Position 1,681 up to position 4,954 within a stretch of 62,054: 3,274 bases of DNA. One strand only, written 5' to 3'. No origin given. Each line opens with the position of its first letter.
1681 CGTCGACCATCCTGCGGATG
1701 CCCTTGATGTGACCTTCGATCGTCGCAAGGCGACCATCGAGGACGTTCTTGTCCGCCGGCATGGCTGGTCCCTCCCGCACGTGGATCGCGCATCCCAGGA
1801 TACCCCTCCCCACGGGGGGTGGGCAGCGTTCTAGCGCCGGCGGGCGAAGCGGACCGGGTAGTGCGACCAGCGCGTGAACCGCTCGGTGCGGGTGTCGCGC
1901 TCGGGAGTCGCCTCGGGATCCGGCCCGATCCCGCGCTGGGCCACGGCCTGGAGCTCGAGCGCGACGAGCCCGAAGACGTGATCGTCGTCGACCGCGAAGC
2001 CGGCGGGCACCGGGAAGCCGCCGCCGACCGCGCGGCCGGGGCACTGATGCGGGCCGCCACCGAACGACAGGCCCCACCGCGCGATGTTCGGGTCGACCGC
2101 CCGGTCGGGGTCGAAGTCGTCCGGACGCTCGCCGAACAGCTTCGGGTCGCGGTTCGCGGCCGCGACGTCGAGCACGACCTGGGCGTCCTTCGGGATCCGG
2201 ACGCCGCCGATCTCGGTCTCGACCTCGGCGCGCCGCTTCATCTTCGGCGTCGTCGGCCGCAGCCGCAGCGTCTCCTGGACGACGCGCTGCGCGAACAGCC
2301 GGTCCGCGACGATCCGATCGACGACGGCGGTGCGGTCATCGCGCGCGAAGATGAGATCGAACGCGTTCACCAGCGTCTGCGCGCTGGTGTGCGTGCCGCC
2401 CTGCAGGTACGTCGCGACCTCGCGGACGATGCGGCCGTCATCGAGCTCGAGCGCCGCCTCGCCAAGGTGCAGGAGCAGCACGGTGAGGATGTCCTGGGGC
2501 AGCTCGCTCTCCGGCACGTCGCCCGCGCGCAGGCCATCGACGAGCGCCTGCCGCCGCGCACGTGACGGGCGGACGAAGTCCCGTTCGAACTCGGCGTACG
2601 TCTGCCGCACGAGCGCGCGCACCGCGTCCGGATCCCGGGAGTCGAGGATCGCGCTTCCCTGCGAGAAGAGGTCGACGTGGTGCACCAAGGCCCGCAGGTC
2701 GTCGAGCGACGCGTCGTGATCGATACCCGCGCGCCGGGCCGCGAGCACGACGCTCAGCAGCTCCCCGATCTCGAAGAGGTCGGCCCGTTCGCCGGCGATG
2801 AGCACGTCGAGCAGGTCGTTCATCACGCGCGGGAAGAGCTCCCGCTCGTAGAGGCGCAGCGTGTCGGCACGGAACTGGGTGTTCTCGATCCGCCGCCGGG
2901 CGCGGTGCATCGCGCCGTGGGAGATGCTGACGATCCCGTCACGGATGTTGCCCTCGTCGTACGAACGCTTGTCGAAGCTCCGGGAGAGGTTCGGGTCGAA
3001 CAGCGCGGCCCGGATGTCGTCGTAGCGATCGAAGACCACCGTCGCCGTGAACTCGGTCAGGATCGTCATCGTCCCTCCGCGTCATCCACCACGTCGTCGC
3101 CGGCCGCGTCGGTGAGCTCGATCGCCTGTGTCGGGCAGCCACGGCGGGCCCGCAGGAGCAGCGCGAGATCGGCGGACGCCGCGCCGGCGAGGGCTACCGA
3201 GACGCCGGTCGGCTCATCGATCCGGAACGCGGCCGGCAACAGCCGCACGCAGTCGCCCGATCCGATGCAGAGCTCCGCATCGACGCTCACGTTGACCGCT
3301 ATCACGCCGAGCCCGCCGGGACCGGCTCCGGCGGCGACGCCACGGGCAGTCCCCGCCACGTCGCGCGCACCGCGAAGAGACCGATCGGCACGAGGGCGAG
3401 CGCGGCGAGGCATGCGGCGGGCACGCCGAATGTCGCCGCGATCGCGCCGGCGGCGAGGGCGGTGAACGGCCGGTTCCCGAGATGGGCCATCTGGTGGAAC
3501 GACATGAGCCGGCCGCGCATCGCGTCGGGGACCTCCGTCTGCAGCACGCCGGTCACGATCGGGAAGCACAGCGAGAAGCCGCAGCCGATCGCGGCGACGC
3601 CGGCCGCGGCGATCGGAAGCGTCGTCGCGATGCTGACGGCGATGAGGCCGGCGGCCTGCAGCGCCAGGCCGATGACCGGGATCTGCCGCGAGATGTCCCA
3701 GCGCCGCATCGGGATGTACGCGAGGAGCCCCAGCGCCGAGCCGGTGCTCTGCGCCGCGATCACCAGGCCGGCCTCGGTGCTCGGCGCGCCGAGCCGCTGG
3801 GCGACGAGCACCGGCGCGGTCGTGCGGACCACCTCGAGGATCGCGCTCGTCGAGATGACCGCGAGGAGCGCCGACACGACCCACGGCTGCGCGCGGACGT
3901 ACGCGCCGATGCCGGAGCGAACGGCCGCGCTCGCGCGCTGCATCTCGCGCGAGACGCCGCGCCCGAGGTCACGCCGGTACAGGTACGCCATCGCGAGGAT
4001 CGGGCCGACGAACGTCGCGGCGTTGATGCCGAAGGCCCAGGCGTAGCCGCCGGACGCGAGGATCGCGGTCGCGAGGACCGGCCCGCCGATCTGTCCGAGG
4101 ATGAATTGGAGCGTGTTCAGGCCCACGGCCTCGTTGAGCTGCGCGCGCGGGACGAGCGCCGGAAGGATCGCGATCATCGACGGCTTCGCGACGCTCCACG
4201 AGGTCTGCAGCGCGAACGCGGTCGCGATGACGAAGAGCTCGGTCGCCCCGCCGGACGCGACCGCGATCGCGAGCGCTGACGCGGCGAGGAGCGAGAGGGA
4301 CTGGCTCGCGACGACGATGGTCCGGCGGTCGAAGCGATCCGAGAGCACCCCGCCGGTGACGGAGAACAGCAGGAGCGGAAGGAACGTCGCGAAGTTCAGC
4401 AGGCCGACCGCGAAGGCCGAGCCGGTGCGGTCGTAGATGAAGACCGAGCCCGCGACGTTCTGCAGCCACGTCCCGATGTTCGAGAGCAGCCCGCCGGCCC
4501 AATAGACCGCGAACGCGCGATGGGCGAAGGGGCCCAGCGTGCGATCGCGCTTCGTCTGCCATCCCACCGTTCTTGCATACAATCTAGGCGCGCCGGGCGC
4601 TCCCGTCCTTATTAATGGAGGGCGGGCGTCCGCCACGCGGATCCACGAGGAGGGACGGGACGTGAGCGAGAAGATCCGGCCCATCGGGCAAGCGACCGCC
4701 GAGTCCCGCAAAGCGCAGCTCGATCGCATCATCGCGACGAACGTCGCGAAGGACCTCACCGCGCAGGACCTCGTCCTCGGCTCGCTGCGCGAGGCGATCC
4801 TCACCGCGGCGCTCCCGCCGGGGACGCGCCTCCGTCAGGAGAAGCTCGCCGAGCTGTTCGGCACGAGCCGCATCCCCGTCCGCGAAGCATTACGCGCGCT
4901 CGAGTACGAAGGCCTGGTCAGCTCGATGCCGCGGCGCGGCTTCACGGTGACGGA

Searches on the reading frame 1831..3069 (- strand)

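Call 75: search_protein_families(library=pfam, proteins=[window:1831-3069:-], max_evalue=0.00001)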
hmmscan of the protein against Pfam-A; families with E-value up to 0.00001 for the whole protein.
window:1831-3069:- (412 aa): 1 family
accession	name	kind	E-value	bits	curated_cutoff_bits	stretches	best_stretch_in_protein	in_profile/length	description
PF00067.27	p450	-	1e-25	90.9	22.8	1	6-348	42-416/462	Cytochrome P450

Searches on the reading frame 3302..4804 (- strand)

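Call 75: search_protein_families(library=pfam, proteins=[window:3302-4804:-], max_evalue=0.00001)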
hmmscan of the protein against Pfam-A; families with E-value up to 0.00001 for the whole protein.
window:3302-4804:- (500 aa): 2 families
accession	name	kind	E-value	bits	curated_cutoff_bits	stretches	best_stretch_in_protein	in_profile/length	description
PF05977.19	MFS_3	-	3e-39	135.3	27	1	89-478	3-389/524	Transmembrane secretion effector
PF07690.21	MFS_1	-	7.4e-35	120.9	33.4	2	102-440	2-338/347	Major Facilitator Superfamily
